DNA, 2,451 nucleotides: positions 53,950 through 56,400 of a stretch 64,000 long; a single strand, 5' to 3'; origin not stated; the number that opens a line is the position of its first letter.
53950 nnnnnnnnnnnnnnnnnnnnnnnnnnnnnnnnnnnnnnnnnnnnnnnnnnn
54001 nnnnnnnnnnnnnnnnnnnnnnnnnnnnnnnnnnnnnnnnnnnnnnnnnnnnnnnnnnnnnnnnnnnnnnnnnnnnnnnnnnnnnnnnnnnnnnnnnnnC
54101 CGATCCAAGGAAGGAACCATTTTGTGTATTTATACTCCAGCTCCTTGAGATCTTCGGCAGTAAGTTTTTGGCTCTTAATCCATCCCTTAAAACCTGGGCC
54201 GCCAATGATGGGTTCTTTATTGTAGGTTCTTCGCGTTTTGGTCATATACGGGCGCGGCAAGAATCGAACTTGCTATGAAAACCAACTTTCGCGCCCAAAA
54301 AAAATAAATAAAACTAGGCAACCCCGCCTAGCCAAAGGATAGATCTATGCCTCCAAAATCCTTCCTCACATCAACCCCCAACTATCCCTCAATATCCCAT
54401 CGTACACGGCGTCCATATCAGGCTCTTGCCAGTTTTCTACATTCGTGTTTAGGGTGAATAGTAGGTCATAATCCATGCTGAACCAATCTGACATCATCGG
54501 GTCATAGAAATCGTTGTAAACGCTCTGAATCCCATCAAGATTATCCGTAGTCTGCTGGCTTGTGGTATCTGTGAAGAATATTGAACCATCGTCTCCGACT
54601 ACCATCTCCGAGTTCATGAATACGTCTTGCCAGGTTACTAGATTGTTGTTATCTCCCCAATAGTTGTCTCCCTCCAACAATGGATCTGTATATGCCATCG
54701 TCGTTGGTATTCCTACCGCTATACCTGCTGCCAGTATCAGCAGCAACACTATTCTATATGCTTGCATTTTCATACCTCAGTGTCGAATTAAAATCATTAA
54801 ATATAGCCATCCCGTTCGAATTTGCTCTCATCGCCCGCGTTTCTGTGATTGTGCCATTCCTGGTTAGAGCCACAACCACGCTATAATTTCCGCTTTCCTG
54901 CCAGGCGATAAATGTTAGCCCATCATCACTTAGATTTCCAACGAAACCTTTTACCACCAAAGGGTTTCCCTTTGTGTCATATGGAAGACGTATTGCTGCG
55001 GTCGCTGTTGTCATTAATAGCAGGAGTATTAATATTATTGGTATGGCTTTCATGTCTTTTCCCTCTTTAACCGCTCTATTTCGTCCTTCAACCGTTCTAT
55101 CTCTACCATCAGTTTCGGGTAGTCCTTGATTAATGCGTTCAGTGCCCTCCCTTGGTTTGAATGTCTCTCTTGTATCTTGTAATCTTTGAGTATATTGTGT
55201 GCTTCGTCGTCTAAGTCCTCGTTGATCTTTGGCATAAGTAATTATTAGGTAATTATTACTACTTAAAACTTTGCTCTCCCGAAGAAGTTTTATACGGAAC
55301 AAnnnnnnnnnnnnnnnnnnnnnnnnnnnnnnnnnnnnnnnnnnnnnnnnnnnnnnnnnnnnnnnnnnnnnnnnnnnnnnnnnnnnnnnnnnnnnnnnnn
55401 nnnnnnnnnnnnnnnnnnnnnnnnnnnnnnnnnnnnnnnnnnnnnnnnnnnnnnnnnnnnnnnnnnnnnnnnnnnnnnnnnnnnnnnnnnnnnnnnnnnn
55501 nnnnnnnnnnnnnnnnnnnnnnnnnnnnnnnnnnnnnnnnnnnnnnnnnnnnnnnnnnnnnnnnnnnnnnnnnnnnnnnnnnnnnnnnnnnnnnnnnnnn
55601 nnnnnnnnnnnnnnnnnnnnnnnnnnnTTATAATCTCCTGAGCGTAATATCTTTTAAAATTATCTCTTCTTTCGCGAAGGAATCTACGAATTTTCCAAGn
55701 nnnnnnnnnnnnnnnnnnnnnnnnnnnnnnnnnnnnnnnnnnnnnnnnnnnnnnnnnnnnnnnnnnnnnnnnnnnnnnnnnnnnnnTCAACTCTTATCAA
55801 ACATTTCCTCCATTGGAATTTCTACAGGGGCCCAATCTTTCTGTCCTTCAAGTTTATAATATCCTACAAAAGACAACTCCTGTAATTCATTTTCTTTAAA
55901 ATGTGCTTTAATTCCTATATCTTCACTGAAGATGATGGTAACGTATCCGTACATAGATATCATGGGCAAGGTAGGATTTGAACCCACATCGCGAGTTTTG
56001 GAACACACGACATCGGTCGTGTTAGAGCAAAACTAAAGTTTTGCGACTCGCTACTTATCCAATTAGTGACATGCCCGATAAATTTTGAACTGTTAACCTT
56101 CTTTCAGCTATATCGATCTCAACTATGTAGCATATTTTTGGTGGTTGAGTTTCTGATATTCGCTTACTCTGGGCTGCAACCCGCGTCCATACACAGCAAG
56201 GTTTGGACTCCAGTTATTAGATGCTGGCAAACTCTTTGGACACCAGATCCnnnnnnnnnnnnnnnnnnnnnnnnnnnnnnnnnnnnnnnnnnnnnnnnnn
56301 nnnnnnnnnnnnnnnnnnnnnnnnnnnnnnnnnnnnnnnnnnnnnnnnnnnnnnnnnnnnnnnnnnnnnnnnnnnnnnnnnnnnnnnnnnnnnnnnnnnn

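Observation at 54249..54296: tRNA-like minihelix: perfect acceptor stem plus T-arm with no D or anticodon arms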

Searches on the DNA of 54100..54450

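Call 5: search_rna_families(source=window, start=54100, end=54450, threshold=evalue, max_evalue=10, show_alignments=5)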
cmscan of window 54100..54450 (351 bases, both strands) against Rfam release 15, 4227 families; matches with E-value up to 10: 2.
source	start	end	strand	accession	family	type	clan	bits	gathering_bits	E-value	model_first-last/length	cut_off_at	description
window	54250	54296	-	RF01852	tRNA-Sec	Gene; tRNA;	CL00001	15.7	47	1.9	1-91/91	no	Selenocysteine transfer RNA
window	54306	54354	+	RF01880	Xist_exon1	Gene; lncRNA;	-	10.2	50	2.7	1-85/85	no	X-chromosome inactivation gene exon 1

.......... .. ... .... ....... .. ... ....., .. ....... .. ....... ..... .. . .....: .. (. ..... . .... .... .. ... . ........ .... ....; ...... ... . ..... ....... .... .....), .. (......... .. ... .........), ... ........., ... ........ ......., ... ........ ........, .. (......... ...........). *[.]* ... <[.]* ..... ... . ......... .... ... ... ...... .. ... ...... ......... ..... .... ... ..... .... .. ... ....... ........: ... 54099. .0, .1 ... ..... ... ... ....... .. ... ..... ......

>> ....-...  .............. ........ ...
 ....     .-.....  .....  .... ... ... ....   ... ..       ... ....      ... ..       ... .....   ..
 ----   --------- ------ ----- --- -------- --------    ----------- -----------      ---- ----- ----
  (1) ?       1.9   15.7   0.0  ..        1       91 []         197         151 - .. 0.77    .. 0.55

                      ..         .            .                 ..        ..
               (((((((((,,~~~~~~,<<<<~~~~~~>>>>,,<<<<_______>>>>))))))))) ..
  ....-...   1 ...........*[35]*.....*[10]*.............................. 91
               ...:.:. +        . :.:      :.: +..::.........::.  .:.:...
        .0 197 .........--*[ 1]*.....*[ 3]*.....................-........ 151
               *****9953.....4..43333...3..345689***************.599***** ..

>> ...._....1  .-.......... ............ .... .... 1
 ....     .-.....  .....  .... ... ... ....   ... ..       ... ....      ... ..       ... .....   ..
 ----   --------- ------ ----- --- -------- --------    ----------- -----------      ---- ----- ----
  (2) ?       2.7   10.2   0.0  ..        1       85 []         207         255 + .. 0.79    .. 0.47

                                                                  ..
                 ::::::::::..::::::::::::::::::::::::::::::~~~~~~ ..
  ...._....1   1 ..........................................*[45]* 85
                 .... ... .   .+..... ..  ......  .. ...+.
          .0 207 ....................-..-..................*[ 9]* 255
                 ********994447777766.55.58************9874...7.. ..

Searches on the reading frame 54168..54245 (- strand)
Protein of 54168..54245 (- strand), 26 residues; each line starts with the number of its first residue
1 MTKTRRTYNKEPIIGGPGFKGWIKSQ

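Call 101: find_related_loci(query=A2, collection=viral_contigs, flank=4000)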
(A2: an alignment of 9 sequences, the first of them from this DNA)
Query A2 (26 aa) in viral_contigs; peptide patterns used: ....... (x = any residue, [..] = any of these).
12 stretches matched a pattern; 4 encode a relative of the query (tblastn E <= 1e-3); 4 distinct loci.
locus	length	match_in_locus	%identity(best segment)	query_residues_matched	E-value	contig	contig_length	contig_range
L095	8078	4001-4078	73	1-26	2e-11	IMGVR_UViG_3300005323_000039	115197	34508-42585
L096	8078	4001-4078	77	1-26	2e-11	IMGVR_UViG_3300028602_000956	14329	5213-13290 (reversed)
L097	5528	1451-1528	65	1-26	4e-10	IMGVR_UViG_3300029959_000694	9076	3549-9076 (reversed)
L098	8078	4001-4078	65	1-26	4e-10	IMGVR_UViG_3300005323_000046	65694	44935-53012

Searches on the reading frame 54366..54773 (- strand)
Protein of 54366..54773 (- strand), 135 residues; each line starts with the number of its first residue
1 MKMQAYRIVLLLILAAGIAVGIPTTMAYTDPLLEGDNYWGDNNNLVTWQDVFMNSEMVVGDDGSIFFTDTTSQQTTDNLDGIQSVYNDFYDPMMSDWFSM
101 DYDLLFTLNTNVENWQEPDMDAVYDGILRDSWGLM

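Call 14: search_protein_families(library=phrogs, proteins=[window:54366-54773:-])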
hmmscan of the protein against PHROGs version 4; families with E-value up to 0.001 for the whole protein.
window:54366-54773:- (135 aa): 0 families

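Call 18: find_related_loci(query=window:54366-54773:-, collection=viral_contigs, flank=4000)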
Query window:54366-54773:- (135 aa) in viral_contigs; peptide patterns used: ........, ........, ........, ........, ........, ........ (x = any residue, [..] = any of these).
No stretch of DNA in the collection matches any of the patterns.

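Call 19: find_encoding_contigs(protein=window:54366-54773:-, flank=6000, max_places=10)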
Protein window:54366-54773:- (135 aa): no gene with exactly this product is on record in the collection.

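Call 22: search_dna_similar(query=window:54366-54773:-, collection=phages, mode=protein, max_evalue=0.001)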
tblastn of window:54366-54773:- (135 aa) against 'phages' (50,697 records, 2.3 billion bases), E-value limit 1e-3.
No match.

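Call 79: search_protein_families(library=pfam, proteins=[window:54366-54773:-], max_evalue=0.1)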
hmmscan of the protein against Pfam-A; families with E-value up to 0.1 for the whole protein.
window:54366-54773:- (135 aa): 0 families

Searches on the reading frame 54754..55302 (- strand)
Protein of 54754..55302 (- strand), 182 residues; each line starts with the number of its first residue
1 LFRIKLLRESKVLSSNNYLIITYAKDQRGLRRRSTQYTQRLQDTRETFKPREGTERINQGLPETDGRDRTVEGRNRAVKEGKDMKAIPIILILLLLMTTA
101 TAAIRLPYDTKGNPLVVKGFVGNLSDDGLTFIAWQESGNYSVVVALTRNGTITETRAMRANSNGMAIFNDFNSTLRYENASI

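Call 14: search_protein_families(library=phrogs, proteins=[window:54754-55302:-])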
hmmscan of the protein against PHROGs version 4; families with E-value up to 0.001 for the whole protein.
window:54754-55302:- (182 aa): 0 families

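Call 79: search_protein_families(library=pfam, proteins=[window:54754-55302:-], max_evalue=0.1)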
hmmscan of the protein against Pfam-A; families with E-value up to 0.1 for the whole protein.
window:54754-55302:- (182 aa): 0 families

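Call 90: find_homologous_proteins(query=window:54754-55302:-, max_evalue=0.001)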
Query window:54754-55302:- (182 aa): 1 proteins with E <= 0.001 among 114 candidates.
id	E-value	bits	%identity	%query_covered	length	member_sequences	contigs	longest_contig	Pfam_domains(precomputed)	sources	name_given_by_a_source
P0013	2.9e-112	390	99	100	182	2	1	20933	-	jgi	-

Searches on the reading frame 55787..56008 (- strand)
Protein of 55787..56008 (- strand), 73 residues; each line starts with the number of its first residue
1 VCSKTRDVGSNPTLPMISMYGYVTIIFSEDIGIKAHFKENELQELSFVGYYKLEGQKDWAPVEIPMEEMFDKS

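Call 79: search_protein_families(library=pfam, proteins=[window:55787-56008:-], max_evalue=0.1)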
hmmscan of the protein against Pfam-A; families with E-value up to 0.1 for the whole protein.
window:55787-56008:- (73 aa): 1 family
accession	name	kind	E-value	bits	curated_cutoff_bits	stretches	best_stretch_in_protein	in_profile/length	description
PF24943.1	Fn3_Dep-1_2nd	-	0.031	14.6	27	1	25-64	12-51/97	Dep-1 second Fn3-like domain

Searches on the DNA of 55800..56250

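Call 7: search_rna_families(source=window, start=55800, end=56250, threshold=evalue, max_evalue=10, show_alignments=3)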
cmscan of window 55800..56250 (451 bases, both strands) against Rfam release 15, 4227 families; matches with E-value up to 10: 3.
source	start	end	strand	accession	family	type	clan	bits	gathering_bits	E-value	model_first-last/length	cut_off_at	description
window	55963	56076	-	RF00005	tRNA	Gene; tRNA;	CL00001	30.9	29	0.00013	1-71/71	no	tRNA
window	55910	55933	-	RF01646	ceN63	Gene; snRNA; snoRNA; CD-box;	-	14.4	65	5.6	1-69/69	no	Caenorhabditis snoRNA ceN63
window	55893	55929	-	RF00289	SNORND104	Gene; snRNA; snoRNA; CD-box;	CL00077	14.1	40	1.4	1-70/70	no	Small nucleolar RNA SNORD104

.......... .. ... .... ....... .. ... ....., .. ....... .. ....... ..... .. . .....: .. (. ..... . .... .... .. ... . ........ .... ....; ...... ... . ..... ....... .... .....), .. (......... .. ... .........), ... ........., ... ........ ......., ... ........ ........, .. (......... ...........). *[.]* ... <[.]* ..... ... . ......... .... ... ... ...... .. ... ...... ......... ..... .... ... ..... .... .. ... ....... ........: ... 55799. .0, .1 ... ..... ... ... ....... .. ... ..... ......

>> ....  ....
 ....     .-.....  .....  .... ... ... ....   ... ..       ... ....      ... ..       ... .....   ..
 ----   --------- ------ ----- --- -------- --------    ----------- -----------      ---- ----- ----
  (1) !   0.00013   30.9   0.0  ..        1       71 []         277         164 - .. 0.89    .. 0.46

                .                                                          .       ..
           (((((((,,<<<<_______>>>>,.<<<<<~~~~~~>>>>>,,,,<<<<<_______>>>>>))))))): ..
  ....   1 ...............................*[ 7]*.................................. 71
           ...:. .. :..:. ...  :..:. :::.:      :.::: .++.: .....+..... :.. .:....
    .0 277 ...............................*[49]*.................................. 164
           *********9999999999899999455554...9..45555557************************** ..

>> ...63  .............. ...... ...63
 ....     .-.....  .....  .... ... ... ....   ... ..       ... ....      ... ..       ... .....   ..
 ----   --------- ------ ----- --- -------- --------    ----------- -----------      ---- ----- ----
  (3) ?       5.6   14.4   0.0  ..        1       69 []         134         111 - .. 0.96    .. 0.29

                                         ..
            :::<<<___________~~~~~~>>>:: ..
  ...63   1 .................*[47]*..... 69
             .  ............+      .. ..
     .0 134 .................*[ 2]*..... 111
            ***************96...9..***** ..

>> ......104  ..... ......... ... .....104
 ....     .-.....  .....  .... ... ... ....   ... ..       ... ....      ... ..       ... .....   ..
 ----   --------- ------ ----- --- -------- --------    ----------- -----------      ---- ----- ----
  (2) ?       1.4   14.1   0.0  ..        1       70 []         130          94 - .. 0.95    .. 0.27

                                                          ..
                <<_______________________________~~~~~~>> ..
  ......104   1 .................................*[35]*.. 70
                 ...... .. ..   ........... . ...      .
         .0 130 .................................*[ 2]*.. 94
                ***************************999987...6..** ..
